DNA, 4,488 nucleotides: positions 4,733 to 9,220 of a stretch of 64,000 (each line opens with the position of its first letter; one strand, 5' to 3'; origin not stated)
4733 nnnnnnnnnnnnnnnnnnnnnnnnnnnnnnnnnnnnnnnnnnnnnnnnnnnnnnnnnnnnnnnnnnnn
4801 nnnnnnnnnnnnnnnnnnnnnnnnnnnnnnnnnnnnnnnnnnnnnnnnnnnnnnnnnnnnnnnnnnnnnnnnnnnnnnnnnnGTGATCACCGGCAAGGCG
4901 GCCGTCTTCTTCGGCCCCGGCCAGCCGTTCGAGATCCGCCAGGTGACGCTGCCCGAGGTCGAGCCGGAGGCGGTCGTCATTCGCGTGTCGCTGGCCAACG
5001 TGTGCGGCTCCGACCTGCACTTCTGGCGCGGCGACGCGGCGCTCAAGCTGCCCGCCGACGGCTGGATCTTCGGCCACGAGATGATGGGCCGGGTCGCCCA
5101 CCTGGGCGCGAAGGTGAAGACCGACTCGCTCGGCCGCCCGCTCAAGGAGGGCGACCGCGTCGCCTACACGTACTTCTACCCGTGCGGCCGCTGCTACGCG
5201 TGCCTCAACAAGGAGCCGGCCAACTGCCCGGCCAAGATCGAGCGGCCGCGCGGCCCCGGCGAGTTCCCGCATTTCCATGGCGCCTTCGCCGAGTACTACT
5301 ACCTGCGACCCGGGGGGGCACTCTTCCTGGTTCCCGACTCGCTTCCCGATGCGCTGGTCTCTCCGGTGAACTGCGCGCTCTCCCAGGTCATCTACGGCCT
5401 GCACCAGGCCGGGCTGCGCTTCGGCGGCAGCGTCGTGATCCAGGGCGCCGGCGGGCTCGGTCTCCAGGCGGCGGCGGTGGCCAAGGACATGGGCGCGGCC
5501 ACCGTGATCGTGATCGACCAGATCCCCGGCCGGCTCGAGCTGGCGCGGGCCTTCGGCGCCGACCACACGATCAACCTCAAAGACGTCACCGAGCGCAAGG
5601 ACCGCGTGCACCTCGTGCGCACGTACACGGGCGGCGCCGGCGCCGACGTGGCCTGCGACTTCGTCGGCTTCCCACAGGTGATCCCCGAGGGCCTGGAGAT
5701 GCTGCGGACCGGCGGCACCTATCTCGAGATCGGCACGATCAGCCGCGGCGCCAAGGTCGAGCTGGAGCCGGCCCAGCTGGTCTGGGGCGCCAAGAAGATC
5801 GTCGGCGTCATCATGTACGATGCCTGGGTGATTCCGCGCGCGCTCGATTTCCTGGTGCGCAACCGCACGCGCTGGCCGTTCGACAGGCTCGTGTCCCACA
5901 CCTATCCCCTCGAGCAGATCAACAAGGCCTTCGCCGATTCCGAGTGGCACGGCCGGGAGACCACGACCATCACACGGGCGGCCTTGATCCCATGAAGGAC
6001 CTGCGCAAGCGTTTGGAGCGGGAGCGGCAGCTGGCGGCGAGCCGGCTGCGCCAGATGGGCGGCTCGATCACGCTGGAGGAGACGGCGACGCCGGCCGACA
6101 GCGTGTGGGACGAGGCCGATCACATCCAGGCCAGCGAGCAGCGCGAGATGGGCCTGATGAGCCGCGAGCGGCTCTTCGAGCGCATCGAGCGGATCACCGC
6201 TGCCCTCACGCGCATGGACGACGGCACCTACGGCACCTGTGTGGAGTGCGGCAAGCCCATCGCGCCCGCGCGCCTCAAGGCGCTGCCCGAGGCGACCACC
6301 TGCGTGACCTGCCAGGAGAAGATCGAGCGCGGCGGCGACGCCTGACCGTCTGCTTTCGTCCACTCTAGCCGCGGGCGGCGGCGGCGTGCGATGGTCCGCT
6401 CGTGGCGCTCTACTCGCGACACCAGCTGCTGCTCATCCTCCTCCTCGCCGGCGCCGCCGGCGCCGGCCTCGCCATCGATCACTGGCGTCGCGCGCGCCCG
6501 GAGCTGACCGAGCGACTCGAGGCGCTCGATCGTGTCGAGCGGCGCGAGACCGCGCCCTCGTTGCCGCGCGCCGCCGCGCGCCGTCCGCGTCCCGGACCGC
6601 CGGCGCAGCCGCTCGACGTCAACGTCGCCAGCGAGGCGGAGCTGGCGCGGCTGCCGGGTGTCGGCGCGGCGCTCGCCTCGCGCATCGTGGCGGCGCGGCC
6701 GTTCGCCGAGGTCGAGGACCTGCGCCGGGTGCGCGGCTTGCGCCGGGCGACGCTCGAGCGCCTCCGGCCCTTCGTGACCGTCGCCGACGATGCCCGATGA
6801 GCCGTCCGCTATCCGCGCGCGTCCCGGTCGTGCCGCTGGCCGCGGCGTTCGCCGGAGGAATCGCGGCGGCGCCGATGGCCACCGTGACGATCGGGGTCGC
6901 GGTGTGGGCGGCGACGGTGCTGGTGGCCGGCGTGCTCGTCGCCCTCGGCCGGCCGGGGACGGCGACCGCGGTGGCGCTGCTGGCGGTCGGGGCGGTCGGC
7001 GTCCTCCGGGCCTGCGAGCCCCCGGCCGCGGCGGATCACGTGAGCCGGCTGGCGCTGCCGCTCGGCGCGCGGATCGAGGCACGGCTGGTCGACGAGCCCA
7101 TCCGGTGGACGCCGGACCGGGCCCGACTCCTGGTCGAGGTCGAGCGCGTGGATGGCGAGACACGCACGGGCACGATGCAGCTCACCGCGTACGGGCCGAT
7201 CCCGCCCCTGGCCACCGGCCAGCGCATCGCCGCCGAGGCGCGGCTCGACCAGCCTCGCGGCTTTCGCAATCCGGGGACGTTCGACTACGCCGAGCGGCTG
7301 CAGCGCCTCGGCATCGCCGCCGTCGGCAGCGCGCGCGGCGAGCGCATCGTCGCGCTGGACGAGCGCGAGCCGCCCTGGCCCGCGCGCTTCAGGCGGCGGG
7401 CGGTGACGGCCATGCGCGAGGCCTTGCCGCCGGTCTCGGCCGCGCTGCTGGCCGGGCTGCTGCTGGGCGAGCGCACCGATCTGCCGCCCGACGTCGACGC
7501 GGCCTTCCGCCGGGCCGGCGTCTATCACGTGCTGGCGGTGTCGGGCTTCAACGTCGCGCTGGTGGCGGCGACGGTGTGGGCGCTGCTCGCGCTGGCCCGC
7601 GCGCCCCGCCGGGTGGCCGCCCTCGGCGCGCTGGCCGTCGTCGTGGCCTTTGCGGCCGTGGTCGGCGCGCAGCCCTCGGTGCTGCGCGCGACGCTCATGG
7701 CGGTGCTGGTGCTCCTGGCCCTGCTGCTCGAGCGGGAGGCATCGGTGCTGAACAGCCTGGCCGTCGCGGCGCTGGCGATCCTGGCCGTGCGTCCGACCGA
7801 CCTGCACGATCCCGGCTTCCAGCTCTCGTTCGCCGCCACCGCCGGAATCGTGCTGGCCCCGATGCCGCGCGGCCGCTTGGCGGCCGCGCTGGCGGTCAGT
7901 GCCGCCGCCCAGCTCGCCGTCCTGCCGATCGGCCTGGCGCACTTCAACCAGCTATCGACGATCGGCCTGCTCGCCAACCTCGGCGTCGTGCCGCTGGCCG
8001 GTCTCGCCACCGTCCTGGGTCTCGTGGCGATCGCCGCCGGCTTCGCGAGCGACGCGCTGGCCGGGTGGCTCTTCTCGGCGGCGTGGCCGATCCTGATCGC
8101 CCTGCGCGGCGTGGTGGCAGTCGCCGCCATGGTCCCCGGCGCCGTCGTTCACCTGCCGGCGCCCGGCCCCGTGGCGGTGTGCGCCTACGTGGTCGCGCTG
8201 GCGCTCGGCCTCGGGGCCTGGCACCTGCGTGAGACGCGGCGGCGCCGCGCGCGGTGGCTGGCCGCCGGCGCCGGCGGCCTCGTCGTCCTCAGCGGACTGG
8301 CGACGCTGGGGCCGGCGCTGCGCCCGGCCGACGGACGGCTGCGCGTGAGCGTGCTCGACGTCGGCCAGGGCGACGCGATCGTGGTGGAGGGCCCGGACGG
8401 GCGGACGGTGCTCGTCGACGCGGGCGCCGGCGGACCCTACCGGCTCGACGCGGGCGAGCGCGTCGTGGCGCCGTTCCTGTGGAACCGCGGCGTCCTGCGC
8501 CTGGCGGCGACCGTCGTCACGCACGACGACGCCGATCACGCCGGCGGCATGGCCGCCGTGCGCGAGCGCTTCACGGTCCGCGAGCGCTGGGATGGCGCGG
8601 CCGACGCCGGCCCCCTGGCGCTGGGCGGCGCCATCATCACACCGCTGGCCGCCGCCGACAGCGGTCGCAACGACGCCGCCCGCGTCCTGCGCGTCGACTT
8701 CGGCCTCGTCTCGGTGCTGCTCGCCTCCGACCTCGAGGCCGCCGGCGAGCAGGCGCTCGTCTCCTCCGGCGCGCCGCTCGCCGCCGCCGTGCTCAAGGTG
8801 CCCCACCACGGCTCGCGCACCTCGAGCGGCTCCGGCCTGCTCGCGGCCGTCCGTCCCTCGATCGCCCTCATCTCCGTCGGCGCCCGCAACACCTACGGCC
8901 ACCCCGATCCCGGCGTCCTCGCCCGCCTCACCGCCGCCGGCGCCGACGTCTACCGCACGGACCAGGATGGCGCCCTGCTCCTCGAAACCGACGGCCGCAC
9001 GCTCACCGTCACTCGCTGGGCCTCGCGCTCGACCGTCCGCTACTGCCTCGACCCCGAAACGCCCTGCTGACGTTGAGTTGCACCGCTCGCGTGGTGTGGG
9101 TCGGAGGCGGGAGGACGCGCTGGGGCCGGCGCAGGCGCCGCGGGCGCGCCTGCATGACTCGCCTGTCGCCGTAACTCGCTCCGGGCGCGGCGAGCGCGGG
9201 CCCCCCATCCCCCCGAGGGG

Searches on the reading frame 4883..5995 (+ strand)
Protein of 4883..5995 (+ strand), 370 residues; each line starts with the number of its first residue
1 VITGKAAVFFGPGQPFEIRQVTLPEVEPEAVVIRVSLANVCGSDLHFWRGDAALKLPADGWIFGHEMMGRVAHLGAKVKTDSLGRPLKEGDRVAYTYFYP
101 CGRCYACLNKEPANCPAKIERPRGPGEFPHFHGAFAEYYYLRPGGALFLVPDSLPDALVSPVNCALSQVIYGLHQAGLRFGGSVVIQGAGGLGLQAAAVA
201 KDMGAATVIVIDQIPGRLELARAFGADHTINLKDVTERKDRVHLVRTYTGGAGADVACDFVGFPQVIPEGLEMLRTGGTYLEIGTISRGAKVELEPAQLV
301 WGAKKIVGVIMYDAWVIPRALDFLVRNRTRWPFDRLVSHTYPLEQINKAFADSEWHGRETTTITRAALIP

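Call 77: search_protein_families(library=pfam, proteins=[window:4883-5995:+], max_evalue=0.00001)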
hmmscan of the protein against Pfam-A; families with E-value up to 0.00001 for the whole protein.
window:4883-5995:+ (370 aa): 4 families
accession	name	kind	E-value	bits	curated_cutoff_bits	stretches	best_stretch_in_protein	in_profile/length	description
PF00107.32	ADH_zinc_N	-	1.5e-24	86.8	31.8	1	191-324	1-127/129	Zinc-binding dehydrogenase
PF08240.17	ADH_N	-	3e-19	69.6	23.5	1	28-143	2-96/104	Alcohol dehydrogenase GroES-like domain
PF13602.12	ADH_zinc_N_2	-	1.5e-07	32.9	27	1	224-354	1-124/134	Zinc-binding dehydrogenase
PF16912.11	Glu_dehyd_C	-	3.5e-07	30.3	34.9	1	183-354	33-202/211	Glucose dehydrogenase C-terminus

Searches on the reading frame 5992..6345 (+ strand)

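Call 77: search_protein_families(library=pfam, proteins=[window:5992-6345:+], max_evalue=0.00001)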
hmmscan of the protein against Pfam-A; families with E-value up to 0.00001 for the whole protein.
window:5992-6345:+ (117 aa): 1 family
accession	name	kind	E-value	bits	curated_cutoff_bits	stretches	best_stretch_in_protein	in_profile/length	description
PF01258.23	zf-dskA_traR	-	4.2e-15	55.9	24.9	1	78-113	1-36/36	Prokaryotic dksA/traR C4-type zinc finger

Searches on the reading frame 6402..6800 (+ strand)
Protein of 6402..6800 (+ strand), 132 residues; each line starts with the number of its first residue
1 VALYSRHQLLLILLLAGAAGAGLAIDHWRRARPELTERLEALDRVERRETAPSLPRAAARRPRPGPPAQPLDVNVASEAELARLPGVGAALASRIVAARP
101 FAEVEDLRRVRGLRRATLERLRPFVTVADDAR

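Call 77: search_protein_families(library=pfam, proteins=[window:6402-6800:+], max_evalue=0.00001)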
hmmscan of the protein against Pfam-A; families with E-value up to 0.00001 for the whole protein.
window:6402-6800:+ (132 aa): 2 families
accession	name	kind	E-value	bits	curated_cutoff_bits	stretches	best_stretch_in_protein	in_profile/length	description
PF12836.13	HHH_3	-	3.4e-16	59.5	27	1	69-126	4-65/65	Helix-hairpin-helix motif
PF21687.3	T2SSK_1st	-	5.4e-06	27.5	26.2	0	97-128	74-105/107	Type II secretion system (T2SS), protein K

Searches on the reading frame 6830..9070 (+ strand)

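Call 77: search_protein_families(library=pfam, proteins=[window:6830-9070:+], max_evalue=0.00001)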
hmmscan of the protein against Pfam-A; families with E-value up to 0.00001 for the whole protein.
window:6830-9070:+ (746 aa): 3 families
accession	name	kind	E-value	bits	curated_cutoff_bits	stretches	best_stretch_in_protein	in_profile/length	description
PF03772.21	Competence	-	4.2e-58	197.3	23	1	210-465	1-268/270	Competence protein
PF13567.11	DUF4131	-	2.2e-19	70.2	31.6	1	21-172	3-163/165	Domain of unknown function (DUF4131)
PF00753.33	Lactamase_B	-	2.1e-12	47.8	22.7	1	510-587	2-73/196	Metallo-beta-lactamase superfamily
